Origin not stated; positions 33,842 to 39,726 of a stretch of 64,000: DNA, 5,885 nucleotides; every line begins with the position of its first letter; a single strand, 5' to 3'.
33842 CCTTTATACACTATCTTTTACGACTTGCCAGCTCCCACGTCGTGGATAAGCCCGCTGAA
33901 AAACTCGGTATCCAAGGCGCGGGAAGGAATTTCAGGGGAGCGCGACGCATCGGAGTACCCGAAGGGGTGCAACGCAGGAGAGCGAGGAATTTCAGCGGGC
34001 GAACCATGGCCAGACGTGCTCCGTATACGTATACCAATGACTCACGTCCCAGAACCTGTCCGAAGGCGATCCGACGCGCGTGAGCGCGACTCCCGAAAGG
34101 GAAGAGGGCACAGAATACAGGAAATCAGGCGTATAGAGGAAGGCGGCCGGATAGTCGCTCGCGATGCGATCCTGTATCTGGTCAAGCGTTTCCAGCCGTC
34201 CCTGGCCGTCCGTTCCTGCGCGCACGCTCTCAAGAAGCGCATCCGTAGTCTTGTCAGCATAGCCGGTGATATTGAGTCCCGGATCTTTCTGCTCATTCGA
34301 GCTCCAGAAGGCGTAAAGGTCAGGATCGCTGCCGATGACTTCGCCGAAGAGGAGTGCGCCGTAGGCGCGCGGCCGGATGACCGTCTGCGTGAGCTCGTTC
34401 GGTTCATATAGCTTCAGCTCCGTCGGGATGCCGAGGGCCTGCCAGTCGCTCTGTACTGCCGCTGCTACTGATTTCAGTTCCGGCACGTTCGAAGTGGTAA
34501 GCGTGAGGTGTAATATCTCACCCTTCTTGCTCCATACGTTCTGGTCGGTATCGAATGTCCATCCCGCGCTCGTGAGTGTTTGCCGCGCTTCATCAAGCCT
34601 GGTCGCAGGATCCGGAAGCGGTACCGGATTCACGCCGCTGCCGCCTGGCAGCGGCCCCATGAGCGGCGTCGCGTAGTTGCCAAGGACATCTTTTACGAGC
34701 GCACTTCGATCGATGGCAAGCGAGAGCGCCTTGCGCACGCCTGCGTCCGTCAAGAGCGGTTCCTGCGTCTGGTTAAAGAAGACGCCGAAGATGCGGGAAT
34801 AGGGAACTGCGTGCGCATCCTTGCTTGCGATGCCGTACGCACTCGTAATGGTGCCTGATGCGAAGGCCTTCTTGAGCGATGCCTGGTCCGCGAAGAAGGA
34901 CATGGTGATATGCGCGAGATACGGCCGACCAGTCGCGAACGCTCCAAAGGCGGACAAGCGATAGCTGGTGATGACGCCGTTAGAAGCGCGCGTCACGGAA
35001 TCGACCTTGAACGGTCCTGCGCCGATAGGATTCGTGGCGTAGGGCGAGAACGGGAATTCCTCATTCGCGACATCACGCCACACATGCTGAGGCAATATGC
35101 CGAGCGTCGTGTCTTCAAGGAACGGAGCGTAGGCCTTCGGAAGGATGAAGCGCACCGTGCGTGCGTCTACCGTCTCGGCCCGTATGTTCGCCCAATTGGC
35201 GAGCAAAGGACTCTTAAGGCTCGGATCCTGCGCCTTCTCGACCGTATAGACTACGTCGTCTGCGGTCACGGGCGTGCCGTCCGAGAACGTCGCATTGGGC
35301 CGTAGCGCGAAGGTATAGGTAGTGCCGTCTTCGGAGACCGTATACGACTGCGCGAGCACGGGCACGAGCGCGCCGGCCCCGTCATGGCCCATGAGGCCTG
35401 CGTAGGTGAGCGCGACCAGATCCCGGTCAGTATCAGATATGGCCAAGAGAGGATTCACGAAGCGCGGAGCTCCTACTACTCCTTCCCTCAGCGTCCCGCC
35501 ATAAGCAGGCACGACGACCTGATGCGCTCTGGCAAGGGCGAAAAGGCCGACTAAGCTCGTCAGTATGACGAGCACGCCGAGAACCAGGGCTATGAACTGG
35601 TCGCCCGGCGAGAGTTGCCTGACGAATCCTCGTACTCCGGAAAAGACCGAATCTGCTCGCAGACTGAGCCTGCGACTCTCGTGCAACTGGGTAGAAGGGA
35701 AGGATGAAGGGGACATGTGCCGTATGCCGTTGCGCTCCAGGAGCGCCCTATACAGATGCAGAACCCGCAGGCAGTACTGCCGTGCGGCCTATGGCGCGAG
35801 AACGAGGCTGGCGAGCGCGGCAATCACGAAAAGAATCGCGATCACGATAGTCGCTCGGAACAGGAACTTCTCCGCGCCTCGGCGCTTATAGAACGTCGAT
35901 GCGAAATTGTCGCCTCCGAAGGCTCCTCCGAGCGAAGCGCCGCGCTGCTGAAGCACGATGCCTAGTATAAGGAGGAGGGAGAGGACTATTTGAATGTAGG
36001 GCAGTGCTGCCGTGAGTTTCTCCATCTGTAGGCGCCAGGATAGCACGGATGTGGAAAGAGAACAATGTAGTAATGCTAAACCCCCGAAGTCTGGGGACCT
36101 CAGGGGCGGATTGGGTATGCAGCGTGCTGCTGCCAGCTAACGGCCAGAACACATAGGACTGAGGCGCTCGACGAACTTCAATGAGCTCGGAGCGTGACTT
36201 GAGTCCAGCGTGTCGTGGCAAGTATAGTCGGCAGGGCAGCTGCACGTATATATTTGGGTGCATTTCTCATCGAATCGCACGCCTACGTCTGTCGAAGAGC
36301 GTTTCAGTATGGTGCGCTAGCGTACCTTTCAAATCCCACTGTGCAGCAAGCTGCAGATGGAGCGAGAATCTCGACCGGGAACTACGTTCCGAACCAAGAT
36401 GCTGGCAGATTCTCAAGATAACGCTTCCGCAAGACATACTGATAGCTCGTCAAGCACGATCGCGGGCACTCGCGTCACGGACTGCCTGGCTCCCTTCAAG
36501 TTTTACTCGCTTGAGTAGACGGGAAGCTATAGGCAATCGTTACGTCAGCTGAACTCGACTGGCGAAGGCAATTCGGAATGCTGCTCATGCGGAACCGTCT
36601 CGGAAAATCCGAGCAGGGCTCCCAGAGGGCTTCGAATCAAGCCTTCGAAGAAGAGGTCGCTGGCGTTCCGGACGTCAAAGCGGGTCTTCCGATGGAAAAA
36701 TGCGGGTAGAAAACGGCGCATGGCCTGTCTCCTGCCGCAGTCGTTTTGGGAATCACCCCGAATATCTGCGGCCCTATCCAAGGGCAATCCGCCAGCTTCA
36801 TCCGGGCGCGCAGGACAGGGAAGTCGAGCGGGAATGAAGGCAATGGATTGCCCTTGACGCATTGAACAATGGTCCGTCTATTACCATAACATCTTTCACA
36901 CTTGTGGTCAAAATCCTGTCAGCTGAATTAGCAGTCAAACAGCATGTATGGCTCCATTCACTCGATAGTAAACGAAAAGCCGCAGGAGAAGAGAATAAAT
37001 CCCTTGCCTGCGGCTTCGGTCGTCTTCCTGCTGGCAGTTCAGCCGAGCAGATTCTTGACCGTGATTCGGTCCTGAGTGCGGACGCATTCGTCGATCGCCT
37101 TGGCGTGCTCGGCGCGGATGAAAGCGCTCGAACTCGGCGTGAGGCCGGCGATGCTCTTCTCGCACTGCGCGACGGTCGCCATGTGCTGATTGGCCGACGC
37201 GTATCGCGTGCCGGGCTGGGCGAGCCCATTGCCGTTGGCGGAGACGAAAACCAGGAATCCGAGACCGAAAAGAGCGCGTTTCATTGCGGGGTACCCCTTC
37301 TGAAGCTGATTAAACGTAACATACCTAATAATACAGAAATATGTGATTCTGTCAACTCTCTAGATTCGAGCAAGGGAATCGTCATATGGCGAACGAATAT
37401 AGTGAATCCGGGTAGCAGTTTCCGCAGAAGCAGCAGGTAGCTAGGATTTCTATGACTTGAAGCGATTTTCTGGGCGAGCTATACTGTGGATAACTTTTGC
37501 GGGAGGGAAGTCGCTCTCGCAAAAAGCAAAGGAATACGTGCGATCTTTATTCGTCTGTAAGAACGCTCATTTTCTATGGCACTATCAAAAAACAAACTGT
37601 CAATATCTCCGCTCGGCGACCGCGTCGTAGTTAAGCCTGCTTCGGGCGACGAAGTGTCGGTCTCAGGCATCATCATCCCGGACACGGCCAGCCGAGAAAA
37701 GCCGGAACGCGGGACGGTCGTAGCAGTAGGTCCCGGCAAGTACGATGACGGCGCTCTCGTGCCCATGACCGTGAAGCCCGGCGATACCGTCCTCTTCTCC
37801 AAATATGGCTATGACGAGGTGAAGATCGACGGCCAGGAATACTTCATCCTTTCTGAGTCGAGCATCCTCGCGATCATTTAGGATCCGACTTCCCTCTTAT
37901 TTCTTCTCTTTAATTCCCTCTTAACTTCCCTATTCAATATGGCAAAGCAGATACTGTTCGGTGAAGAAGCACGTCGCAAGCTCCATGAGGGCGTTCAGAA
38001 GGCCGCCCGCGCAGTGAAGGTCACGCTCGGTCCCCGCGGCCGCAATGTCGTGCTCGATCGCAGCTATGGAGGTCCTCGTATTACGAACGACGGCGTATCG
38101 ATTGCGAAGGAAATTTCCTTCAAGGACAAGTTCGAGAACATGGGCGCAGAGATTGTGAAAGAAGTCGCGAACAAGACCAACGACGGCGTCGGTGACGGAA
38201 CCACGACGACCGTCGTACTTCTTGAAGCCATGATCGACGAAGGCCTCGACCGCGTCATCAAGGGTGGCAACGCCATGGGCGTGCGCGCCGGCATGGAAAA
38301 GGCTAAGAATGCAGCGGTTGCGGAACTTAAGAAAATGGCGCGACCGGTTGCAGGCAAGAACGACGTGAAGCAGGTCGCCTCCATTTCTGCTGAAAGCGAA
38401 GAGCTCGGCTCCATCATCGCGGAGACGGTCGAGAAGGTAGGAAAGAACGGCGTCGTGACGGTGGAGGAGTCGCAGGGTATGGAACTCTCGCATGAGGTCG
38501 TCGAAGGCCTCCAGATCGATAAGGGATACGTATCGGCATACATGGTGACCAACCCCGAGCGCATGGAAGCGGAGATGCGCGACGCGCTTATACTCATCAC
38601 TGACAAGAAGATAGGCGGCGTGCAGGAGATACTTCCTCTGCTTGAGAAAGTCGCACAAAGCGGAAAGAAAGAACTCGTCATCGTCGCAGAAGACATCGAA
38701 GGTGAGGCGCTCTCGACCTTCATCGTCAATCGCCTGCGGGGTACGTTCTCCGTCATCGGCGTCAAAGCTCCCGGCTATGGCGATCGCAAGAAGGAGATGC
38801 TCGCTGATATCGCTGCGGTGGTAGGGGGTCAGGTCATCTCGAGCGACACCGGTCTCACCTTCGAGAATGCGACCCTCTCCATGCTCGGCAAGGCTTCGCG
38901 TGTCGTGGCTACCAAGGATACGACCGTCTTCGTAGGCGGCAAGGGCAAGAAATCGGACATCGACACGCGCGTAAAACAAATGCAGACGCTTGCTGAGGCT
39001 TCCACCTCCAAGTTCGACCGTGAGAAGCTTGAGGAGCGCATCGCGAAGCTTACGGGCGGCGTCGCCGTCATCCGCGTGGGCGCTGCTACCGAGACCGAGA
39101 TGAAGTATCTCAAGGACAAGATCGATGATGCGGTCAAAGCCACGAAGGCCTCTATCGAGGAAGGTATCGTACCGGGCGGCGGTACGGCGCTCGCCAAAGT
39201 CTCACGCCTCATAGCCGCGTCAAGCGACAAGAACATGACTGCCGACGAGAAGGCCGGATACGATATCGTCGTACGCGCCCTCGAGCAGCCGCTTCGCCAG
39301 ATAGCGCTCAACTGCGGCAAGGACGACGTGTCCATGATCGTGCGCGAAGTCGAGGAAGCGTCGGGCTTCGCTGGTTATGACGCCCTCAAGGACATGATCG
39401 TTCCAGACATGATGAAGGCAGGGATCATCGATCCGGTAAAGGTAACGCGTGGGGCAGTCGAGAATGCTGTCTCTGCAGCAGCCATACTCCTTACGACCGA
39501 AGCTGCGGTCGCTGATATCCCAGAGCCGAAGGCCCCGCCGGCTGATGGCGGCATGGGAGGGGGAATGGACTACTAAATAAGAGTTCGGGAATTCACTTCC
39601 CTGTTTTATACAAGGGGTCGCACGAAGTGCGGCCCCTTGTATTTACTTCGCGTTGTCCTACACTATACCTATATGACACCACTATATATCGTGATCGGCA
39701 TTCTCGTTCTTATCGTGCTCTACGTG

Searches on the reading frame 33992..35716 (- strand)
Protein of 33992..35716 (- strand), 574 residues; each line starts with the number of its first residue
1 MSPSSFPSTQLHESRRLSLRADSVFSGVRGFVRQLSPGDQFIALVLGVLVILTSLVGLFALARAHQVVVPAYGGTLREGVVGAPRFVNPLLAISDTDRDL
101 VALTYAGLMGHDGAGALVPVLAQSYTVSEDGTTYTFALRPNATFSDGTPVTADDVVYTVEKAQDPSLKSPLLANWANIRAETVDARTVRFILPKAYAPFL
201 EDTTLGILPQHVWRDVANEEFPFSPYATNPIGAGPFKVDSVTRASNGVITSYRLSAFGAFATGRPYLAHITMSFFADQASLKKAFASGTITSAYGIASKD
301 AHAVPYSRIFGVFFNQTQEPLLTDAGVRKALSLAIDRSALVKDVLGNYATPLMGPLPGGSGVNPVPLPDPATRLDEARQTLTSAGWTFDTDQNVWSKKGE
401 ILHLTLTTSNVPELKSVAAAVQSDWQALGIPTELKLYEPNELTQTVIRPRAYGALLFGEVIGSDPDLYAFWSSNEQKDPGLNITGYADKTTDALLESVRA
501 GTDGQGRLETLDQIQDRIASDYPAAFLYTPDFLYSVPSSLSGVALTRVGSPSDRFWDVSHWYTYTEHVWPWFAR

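Call 62: search_protein_families(library=pfam, proteins=[window:33992-35716:-], max_evalue=0.001)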
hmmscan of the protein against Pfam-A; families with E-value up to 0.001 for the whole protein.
window:33992-35716:- (574 aa): 1 family
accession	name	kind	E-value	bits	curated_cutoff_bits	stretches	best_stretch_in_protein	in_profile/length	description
PF00496.27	SBP_bac_5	-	3.3e-65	221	32.4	1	117-472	2-359/368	Bacterial extracellular solute-binding proteins, family 5 Middle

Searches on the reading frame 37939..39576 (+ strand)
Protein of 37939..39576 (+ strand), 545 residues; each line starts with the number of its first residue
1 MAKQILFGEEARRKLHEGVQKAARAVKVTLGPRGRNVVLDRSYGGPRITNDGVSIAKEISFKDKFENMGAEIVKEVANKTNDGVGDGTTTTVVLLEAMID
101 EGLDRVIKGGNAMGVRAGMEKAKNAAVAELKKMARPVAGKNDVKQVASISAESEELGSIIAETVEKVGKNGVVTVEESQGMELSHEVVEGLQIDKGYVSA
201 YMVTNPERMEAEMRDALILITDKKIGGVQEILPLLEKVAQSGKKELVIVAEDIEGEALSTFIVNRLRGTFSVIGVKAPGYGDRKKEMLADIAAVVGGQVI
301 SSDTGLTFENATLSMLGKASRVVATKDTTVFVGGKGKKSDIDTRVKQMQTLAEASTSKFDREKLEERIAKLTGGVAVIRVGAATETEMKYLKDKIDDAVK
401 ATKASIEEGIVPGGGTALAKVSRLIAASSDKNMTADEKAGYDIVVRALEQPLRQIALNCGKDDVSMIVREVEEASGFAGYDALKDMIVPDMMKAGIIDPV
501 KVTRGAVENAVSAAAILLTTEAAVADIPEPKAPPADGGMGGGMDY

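Call 62: search_protein_families(library=pfam, proteins=[window:37939-39576:+], max_evalue=0.001)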
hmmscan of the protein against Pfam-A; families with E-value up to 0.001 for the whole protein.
window:37939-39576:+ (545 aa): 1 family
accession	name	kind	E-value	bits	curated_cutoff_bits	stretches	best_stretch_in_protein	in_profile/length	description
PF00118.29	Cpn60_TCP1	-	2.9e-67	227.9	34.3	1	23-526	2-488/490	TCP-1/cpn60 chaperonin family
